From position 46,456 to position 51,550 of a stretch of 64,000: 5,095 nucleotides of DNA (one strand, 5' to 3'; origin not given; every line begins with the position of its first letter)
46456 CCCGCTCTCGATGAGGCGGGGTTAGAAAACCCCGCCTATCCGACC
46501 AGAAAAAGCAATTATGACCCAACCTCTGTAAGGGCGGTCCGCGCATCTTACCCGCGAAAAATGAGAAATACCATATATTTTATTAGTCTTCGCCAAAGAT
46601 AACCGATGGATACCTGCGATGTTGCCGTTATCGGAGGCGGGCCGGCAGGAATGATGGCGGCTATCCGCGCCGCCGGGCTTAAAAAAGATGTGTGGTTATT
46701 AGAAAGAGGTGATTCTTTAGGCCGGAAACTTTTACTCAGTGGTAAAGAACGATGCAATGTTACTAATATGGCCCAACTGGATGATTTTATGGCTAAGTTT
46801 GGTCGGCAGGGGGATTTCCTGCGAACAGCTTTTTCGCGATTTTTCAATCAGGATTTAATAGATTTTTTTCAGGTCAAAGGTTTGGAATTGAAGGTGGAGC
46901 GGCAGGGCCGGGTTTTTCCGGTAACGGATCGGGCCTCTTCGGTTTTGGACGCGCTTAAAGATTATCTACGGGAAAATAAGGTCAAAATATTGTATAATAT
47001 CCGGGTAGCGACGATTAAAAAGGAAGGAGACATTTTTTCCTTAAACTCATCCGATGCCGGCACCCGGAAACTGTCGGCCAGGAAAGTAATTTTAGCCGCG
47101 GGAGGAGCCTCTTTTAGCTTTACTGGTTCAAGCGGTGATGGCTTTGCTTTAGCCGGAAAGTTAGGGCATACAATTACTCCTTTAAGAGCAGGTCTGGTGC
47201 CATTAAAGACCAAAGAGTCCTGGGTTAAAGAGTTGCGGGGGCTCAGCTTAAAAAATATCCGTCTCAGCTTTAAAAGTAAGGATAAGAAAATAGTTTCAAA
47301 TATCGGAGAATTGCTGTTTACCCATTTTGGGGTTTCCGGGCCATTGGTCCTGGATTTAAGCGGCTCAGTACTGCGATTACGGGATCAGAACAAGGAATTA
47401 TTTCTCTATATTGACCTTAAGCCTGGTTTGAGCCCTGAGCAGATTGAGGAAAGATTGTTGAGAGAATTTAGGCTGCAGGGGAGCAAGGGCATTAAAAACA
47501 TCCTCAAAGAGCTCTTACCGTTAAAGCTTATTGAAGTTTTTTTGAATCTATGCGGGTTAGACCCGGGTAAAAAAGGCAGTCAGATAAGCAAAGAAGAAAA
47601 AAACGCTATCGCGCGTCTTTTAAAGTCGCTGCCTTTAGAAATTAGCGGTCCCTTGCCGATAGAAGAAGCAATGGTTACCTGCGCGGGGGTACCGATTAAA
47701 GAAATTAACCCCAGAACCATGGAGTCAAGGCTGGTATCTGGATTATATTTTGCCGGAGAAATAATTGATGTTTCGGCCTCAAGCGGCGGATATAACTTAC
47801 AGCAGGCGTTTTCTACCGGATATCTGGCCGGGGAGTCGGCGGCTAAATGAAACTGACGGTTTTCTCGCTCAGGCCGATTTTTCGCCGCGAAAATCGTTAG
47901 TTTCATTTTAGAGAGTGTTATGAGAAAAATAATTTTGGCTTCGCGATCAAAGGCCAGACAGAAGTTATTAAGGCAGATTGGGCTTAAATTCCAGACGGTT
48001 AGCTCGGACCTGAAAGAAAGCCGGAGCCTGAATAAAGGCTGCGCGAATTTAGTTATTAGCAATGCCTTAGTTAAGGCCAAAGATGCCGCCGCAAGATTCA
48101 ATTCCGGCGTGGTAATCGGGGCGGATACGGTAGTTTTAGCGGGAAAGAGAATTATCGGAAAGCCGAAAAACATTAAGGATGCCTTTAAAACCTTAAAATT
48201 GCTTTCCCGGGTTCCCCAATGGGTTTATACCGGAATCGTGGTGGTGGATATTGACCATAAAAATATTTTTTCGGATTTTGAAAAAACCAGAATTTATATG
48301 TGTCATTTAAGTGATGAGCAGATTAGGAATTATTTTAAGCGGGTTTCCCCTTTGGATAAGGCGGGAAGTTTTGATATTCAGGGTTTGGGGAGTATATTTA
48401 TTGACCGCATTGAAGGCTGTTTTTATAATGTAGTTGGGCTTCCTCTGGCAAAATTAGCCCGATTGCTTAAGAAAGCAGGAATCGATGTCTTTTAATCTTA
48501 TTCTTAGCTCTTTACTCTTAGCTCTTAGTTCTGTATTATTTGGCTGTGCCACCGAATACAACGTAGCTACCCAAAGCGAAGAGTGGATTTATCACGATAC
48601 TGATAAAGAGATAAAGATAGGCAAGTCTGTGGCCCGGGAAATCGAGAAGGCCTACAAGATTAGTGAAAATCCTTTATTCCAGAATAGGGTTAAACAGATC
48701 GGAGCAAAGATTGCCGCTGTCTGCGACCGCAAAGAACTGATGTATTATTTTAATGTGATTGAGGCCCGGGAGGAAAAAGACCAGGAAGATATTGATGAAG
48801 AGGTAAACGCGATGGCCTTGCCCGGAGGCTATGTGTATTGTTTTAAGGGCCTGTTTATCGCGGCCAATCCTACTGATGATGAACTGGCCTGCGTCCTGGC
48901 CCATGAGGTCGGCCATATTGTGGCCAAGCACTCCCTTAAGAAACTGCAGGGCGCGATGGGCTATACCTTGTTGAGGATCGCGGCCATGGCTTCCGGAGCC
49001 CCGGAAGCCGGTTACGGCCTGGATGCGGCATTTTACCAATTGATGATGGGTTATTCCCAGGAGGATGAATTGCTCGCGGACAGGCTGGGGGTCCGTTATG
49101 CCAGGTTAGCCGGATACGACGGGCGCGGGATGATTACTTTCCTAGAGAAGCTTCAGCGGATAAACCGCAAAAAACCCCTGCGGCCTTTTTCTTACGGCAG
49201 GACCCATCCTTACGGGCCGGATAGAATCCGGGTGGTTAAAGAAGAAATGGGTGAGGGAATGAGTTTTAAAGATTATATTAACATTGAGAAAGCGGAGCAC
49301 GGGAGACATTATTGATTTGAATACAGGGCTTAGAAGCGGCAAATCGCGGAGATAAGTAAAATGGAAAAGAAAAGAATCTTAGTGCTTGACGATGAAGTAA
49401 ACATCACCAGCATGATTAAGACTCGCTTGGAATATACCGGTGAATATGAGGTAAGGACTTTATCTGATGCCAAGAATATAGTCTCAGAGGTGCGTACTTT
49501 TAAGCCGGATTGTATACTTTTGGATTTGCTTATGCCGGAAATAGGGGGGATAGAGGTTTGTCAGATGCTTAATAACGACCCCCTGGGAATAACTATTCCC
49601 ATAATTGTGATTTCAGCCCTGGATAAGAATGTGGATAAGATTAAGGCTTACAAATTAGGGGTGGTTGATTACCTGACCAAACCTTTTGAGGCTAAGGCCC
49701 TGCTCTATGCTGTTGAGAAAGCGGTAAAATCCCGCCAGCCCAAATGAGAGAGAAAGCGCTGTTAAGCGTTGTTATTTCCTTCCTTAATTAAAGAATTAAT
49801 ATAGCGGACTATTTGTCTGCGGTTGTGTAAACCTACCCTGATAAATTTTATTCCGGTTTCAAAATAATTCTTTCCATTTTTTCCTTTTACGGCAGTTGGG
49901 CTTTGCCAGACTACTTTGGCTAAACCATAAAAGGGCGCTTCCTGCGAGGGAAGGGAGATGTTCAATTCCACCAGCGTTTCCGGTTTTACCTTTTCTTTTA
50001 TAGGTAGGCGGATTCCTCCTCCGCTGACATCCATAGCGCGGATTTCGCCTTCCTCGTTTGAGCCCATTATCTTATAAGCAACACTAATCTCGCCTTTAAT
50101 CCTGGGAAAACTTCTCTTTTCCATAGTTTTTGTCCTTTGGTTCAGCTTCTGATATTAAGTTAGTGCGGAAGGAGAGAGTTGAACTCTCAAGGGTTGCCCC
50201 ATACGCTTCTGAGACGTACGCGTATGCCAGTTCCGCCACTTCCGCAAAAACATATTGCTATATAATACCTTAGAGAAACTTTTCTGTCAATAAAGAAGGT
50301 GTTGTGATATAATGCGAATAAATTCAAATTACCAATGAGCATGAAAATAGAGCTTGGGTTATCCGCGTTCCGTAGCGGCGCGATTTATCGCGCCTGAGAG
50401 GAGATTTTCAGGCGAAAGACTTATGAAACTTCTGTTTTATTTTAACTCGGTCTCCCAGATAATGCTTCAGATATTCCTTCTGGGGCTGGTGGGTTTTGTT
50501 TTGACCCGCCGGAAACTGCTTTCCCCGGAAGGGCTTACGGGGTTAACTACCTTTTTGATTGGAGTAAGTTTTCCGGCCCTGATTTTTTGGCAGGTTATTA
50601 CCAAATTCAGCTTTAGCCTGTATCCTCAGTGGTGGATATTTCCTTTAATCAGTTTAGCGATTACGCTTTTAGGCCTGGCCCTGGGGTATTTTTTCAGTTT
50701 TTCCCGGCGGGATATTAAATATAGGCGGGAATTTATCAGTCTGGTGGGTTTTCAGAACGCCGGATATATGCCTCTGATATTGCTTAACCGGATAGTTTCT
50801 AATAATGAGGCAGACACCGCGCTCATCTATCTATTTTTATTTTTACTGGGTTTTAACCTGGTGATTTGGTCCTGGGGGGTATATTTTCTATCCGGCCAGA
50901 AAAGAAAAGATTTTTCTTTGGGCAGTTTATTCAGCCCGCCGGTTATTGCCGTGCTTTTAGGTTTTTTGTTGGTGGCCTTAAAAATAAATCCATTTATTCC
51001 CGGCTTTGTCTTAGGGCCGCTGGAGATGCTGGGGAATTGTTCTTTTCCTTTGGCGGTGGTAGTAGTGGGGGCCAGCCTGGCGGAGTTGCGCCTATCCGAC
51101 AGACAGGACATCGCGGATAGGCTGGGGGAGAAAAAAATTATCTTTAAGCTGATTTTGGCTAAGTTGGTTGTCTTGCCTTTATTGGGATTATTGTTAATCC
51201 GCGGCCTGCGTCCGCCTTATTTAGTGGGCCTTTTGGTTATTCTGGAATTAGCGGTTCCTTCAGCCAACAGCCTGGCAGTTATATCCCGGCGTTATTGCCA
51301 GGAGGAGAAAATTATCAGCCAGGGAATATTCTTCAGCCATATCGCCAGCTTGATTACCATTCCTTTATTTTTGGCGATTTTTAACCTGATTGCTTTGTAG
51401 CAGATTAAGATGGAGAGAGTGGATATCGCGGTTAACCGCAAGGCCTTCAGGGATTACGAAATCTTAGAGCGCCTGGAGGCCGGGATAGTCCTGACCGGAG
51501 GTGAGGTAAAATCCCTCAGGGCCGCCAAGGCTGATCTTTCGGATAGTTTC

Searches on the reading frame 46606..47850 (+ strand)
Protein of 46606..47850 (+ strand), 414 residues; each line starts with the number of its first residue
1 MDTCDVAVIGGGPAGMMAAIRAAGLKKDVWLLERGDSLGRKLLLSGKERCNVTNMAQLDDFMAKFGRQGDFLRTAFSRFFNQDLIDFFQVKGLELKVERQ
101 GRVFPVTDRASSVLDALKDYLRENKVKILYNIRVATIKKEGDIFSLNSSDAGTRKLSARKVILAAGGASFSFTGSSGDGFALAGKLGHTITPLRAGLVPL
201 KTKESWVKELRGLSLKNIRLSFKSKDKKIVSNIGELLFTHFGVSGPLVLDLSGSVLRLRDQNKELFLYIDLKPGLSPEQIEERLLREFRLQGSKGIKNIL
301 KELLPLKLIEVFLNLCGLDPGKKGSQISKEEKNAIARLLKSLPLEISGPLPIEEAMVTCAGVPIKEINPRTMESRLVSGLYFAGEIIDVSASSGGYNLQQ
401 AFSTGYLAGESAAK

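Call 59: search_protein_families(library=pfam, proteins=[window:46606-47850:+], max_evalue=0.0001)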
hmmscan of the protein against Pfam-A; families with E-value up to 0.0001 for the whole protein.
window:46606-47850:+ (414 aa): 10 families
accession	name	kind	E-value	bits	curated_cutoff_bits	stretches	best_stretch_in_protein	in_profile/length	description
PF03486.20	HI0933_like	-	1.2e-80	270.9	50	1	5-410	2-243/244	HI0933-like protein Rossmann domain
PF22780.1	HI0933_like_1st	-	3.4e-41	141.3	27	1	194-357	1-165/165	HI0933-like protein barrel and H2TH domain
PF01266.30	DAO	-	1.2e-10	41.9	27.9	0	5-39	1-35/353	FAD dependent oxidoreductase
PF07992.20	Pyr_redox_2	-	1.4e-10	41.5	26.1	1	5-178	2-119/291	Pyridine nucleotide-disulphide oxidoreductase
PF00890.30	FAD_binding_2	-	1.4e-10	41.4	20.4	1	5-40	1-36/414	FAD binding domain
PF12831.13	FAD_oxidored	-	4.7e-10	39.8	27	1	5-168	1-147/416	FAD dependent oxidoreductase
PF13738.12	Pyr_redox_3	-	1.5e-08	34.7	30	0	113-167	83-134/305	Pyridine nucleotide-disulphide oxidoreductase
PF00070.33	Pyr_redox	-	1.8e-08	35.2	22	0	6-41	2-37/82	Pyridine nucleotide-disulphide oxidoreductase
PF01134.28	GIDA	-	2.2e-07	30.7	22.1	0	5-34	1-31/391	Glucose inhibited division protein A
PF01593.30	Amino_oxidase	-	6.5e-05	22.8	19.8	0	44-171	140-260/443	Flavin containing amine oxidoreductase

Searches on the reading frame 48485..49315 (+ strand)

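Call 59: search_protein_families(library=pfam, proteins=[window:48485-49315:+], max_evalue=0.0001)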
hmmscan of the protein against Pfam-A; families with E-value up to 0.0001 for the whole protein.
window:48485-49315:+ (276 aa): 1 family
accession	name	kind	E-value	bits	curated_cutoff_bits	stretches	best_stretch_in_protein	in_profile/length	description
PF01435.24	Peptidase_M48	-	1.7e-25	90.4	20.3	1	66-254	4-185/186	Peptidase family M48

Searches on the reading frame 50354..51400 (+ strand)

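Call 59: search_protein_families(library=pfam, proteins=[window:50354-51400:+], max_evalue=0.0001)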
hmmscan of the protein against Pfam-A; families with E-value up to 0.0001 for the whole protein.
window:50354-51400:+ (348 aa): 1 family
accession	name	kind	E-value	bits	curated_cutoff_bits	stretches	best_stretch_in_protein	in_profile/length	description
PF03547.23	Mem_trans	-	3.5e-33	115.1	25.7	2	188-339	197-342/343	Membrane transport protein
